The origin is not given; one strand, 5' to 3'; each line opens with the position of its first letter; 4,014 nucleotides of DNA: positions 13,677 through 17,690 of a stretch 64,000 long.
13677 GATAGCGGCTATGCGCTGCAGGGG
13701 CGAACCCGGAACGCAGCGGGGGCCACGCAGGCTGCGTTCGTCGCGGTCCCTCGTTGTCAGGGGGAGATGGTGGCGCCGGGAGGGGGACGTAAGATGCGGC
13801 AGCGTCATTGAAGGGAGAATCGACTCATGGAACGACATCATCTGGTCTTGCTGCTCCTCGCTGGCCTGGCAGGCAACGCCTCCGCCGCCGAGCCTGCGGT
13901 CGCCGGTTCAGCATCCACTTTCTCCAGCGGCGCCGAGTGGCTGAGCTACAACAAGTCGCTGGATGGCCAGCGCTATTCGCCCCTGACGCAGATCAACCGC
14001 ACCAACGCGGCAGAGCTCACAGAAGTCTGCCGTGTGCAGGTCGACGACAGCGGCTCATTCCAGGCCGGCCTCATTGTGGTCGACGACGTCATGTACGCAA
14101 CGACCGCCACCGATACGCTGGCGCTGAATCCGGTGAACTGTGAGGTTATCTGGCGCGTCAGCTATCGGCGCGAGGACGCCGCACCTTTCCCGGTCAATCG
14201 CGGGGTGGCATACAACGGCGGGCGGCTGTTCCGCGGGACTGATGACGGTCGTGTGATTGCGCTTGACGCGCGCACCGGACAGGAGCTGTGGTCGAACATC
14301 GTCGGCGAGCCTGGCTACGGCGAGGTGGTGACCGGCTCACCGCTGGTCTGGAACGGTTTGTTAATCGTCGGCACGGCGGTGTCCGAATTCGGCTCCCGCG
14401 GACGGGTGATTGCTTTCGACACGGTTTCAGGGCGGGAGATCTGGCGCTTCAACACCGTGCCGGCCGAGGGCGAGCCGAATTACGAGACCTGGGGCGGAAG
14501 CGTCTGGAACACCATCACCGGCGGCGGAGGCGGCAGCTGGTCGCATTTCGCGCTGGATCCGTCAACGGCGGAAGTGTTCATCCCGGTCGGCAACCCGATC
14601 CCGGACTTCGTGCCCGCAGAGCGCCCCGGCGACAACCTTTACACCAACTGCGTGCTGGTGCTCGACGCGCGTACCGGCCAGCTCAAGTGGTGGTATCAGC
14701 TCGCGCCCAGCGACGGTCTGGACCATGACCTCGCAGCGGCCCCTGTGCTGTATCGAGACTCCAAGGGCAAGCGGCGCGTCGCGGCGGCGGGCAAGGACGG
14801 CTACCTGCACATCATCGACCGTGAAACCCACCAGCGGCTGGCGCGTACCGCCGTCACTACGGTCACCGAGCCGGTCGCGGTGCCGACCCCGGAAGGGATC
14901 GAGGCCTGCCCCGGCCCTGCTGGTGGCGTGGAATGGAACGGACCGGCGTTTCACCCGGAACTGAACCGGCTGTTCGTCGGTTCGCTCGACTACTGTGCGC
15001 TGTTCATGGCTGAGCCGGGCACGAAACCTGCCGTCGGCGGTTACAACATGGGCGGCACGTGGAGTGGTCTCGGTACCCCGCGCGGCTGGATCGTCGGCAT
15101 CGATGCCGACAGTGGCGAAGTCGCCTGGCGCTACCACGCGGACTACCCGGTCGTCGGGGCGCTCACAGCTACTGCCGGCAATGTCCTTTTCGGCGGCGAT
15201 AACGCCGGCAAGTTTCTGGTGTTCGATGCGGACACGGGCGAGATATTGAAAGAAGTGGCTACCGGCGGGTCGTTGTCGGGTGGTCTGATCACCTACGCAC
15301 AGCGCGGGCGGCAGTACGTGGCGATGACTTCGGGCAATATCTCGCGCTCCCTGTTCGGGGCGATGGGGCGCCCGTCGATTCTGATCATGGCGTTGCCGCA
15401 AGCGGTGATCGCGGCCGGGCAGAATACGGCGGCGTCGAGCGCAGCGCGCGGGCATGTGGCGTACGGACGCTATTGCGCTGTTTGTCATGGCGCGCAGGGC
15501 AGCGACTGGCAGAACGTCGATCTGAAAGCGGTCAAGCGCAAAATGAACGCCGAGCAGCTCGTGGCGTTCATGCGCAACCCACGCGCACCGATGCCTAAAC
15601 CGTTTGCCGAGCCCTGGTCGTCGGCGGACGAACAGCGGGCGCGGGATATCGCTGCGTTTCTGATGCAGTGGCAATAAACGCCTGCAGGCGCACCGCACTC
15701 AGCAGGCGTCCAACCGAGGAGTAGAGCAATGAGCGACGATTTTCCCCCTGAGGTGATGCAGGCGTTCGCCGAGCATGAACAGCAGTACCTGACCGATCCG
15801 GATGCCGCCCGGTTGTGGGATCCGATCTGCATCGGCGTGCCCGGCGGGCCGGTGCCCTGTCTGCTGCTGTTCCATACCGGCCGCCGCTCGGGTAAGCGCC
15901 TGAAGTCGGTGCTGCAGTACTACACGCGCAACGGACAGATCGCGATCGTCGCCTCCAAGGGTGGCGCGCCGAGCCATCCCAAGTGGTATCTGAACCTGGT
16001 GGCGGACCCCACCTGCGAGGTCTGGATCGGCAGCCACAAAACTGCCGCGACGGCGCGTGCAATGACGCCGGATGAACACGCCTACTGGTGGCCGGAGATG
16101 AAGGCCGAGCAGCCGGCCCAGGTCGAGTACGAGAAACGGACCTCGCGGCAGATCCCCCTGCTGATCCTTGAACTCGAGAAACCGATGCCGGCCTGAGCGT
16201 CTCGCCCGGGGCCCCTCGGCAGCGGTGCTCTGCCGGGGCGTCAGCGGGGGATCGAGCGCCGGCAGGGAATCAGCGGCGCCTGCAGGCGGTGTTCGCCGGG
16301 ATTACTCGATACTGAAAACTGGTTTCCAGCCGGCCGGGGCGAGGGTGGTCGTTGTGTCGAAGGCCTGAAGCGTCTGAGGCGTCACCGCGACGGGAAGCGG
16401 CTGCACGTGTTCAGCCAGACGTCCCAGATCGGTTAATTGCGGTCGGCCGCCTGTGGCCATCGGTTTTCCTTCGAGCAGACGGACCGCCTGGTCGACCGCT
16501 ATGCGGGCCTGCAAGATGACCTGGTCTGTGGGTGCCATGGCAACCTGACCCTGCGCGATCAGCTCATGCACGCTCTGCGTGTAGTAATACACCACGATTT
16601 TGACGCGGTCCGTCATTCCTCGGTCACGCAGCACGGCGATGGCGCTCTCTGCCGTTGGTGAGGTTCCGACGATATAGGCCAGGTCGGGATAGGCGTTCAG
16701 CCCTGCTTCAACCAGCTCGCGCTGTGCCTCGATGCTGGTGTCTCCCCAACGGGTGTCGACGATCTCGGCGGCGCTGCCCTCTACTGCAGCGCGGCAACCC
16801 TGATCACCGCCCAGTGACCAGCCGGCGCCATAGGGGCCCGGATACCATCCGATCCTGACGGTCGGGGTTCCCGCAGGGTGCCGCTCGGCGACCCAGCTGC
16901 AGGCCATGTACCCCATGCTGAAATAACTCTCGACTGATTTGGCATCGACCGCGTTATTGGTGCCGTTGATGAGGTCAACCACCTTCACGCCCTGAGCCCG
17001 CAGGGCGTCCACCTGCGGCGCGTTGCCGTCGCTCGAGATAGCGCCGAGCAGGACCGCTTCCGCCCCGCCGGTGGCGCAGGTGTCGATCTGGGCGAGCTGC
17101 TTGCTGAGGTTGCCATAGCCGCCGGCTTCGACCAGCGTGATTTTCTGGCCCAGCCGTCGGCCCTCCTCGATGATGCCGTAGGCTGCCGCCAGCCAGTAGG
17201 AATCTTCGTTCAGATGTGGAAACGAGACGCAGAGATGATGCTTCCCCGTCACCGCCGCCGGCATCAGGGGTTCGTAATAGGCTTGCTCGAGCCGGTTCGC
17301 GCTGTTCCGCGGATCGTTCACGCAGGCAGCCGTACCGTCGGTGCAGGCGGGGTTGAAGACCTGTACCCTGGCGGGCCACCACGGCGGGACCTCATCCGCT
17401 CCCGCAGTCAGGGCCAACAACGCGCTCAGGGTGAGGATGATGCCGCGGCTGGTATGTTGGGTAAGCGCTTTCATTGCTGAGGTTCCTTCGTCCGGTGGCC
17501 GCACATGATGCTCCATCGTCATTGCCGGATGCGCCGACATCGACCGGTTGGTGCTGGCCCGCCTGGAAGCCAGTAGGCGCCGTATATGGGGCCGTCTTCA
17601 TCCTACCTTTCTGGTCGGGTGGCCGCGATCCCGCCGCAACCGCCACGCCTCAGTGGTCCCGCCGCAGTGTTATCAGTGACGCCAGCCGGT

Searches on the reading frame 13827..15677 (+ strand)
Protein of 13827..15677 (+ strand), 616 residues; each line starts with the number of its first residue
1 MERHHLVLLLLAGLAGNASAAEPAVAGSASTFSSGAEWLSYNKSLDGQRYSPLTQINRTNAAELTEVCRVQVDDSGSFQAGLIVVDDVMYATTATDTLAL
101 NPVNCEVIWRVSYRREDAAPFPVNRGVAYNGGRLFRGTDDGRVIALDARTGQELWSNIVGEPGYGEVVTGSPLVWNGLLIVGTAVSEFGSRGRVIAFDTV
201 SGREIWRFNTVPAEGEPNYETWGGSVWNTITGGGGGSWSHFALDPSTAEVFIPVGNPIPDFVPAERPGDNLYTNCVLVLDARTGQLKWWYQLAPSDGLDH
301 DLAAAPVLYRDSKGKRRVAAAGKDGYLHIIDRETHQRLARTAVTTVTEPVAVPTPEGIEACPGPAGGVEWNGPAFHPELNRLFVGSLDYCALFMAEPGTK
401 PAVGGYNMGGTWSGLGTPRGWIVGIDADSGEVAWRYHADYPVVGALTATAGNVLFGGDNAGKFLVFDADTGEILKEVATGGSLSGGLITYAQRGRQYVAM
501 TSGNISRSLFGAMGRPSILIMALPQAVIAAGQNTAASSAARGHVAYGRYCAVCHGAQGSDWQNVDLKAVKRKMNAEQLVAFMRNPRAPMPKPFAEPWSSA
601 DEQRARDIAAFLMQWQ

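Call 3: search_protein_families(library=pfam, proteins=[window:13827-15677:+])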
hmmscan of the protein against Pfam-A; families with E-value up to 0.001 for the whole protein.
window:13827-15677:+ (616 aa): 4 families
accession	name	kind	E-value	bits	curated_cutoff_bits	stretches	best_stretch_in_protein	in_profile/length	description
PF01011.28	PQQ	-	6.5e-67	227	26.7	2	38-339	1-336/595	Glucose/ethanol/alcohol dehydrogenase, beta-propeller domain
PF13360.13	PQQ_2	-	2e-25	90.3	27.6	2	99-350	7-204/233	Outer membrane protein assembly factor BamB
PF13570.13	Beta-prop_ACSF4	-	2.3e-14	53.9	133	1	416-501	151-234/329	Beta-alanine-activating enzyme, beta-propeller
PF13442.11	Cytochrome_CBB3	-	1.9e-06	28.5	27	1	539-612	3-68/68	Cytochrome C oxidase, cbb3-type, subunit III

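Call 4: search_protein_families(library=ncbifam, proteins=[window:13827-15677:+])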
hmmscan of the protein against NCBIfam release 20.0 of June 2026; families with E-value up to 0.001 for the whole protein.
window:13827-15677:+ (616 aa): 7 families
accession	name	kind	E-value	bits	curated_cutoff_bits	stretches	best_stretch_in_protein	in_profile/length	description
TIGR03075.1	PQQ_enz_alc_DH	subfamily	1.1e-94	317.9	480.05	1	34-503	17-527/530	PQQ-dependent dehydrogenase, methanol/ethanol family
TIGR04528.1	acido_non_PQQ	subfamily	9.4e-83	278.6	650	1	36-504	4-486/493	acido-empty-quinoprotein group A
TIGR03074.1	PQQ_membr_DH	subfamily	6.3e-39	133.5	832.65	1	30-347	149-510/783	membrane-bound PQQ-dependent dehydrogenase, glucose/quinate/shikimate family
TIGR03300.1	assembly_YfgL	equivalog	1.8e-23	82.8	285.2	2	37-211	17-174/377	outer membrane protein assembly factor BamB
NF008351.0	PRK11138.1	equivalog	1.7e-17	63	423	1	85-210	68-188/394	outer membrane protein assembly factor BamB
NF053615.1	SerThrKinAfsKStmc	equivalog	3e-11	42.7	1300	2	126-210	569-646/809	protein serine/threonine kinase AfsK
NF045773.1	cytochro_C550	exception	0.00044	20.2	125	1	533-612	43-116/118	cytochrome c550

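Call 43: search_solved_structures(query=window:13827-15674:+, show_alignments=2)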
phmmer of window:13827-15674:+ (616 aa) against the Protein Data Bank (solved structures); distinct sequences matched with E-value up to 0.001: 45.
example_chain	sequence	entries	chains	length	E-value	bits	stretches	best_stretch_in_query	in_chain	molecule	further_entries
1kv9_A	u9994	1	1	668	2e-54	188.1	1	29-556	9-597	TYPE II QUINOHEMOPROTEIN ALCOHOL DEHYDROGENASE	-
1yiq_A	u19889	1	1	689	1.3e-52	182.1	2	36-343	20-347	Quinohemoprotein alcohol dehydrogenase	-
8gy2_A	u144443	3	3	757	2.3e-48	168.1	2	32-336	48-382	Alcohol dehydrogenase (quinone), dehydrogenase subunit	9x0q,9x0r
1kb0_A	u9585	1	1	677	1.2e-44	155.9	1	15-503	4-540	quinohemoprotein alcohol dehydrogenase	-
4mae_A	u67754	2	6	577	2.9e-44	154.5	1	36-503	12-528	Methanol dehydrogenase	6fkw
6zcw_A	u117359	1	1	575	3.2e-44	154.4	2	44-334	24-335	Quinoprotein ethanol dehydrogenase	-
6zcv_A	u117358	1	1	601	4.7e-44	153.9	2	37-334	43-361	Quinoprotein ethanol dehydrogenase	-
6dam_A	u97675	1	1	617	5.5e-41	143.7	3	31-210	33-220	Lanthanide-dependent methanol dehydrogenase XoxF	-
2d0v_A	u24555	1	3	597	1.3e-40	142.5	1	33-503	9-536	methanol dehydrogenase large subunit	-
22vi_A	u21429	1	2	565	1.5e-39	139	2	30-301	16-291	Quinohemoprotein alcohol dehydrogenase ADH-IIG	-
1flg_A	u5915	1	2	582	7.1e-39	136.7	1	36-503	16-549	PROTEIN (QUINOPROTEIN ETHANOL DEHYDROGENASE)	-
6oc5_A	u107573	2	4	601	1.6e-37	132.2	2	11-339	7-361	Lanthanide-dependent methanol dehydrogenase XoxF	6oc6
4tqo_B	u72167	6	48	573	3.6e-35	124.5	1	36-503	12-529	Methanol dehydrogenase protein, large subunit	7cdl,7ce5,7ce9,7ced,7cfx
5xm3_A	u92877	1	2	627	1.8e-34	122.2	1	32-503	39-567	Glucose dehydrogenase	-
9m2c_A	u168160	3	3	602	8.5e-33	116.7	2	31-302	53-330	PQQ-binding-like beta-propeller repeat protein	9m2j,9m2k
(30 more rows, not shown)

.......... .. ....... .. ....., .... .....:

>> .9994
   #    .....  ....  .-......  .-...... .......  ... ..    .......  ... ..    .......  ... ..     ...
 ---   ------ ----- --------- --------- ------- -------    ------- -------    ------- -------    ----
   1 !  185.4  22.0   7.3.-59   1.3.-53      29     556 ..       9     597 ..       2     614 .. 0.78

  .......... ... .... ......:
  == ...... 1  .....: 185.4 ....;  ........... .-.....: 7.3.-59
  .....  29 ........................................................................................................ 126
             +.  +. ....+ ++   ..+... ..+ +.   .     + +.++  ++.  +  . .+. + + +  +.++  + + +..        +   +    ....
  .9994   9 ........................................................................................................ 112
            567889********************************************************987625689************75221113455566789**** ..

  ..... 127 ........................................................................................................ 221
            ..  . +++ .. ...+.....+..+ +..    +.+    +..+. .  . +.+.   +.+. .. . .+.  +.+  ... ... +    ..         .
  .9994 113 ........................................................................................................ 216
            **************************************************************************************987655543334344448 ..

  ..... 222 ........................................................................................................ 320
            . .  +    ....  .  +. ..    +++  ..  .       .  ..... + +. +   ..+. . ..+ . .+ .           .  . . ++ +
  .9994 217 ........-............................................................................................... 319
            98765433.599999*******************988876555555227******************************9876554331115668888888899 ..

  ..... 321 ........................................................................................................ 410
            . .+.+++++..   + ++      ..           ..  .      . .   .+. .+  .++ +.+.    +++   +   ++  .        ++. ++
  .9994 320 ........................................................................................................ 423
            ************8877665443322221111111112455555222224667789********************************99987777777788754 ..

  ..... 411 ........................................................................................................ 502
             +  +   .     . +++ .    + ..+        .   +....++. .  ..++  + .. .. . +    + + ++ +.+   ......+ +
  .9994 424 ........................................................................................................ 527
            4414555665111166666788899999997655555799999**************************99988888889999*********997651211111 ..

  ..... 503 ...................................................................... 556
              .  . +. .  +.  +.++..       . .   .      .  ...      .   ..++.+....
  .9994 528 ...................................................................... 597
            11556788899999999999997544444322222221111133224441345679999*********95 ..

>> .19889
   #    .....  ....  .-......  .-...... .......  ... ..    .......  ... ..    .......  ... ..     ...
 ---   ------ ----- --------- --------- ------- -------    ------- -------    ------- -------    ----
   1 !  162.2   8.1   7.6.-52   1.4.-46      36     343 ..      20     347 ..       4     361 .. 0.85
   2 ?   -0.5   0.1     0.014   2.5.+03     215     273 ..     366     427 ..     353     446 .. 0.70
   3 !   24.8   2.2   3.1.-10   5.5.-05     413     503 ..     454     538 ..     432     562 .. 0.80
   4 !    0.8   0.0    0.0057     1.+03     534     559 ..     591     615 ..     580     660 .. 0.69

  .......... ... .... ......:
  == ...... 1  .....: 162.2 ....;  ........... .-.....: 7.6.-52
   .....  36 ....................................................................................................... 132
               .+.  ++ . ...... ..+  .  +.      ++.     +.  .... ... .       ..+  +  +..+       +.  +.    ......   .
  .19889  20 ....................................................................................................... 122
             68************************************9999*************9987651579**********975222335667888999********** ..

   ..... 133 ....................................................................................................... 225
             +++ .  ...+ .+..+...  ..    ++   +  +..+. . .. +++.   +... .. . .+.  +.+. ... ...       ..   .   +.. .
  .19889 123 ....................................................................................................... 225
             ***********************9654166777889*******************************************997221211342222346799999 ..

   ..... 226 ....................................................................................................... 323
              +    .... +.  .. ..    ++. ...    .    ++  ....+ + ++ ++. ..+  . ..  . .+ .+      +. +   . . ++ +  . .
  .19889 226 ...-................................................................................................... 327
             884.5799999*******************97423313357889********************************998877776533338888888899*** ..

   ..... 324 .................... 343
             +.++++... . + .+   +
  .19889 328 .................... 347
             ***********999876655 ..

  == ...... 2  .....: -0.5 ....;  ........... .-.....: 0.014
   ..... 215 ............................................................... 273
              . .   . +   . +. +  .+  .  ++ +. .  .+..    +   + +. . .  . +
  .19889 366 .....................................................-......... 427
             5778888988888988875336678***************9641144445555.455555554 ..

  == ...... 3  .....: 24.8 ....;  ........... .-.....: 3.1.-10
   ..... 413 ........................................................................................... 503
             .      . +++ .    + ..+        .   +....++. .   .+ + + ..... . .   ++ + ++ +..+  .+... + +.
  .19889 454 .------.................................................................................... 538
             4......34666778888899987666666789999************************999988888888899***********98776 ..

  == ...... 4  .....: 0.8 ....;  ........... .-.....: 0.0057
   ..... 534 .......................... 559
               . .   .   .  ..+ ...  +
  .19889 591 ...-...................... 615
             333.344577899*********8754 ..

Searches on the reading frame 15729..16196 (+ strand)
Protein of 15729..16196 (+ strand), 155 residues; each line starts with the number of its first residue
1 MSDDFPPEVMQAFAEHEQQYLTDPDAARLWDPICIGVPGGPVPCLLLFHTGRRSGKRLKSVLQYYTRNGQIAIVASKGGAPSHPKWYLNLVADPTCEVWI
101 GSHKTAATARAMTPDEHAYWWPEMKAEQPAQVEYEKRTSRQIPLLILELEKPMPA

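Call 3: search_protein_families(library=pfam, proteins=[window:15729-16196:+])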
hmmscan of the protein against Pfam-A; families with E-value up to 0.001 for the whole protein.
window:15729-16196:+ (155 aa): 1 family
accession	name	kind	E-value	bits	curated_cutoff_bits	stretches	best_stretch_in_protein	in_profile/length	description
PF04075.20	F420H2_quin_red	-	3.4e-30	105.3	22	1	42-148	23-129/130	F420H(2)-dependent quinone reductase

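Call 4: search_protein_families(library=ncbifam, proteins=[window:15729-16196:+])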
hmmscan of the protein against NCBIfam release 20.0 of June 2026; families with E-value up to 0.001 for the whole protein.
window:15729-16196:+ (155 aa): 1 family
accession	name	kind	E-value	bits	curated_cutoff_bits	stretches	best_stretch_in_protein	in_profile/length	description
TIGR00026.1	hi_GC_TIGR00026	subfamily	1.7e-26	93.1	46.35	1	42-148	7-111/111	nitroreductase family deazaflavin-dependent oxidoreductase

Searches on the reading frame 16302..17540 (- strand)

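Call 3: search_protein_families(library=pfam, proteins=[window:16302-17540:-])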
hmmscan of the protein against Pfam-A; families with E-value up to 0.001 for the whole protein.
window:16302-17540:- (412 aa): 2 families
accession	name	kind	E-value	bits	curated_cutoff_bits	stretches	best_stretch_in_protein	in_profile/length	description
PF13407.12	Peripla_BP_4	-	2.5e-22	80.1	35.1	1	105-359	3-257/258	Periplasmic binding protein domain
PF00532.27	Peripla_BP_1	-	2.1e-14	54.1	22.2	1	101-359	2-251/281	Periplasmic binding proteins and sugar binding domain of LacI family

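Call 4: search_protein_families(library=ncbifam, proteins=[window:16302-17540:-])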
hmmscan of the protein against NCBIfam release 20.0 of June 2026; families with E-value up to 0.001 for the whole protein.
window:16302-17540:- (412 aa): 5 families
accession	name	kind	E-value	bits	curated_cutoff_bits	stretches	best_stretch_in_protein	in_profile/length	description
NF008185.0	PRK10936.1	equivalog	3.7e-83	279.3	200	1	86-411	35-340/346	TMAO reductase system periplasmic protein TorT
TIGR02955.1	TMAO_TorT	equivalog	1.6e-65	221.3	310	1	103-411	2-295/295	TMAO reductase system periplasmic protein TorT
NF011937.0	PRK15408.1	equivalog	9.2e-11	41.2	384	1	257-375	184-302/340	autoinducer 2 ABC transporter substrate-binding protein LsrB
TIGR02634.1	xylF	equivalog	0.00025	20.7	389.55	1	123-363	20-262/302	D-xylose ABC transporter substrate-binding protein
NF052284.1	rhzpin_SBP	equivalog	0.00088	18.5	420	0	255-340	156-239/289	rhizopine catabolism ABC transporter substrate-binding protein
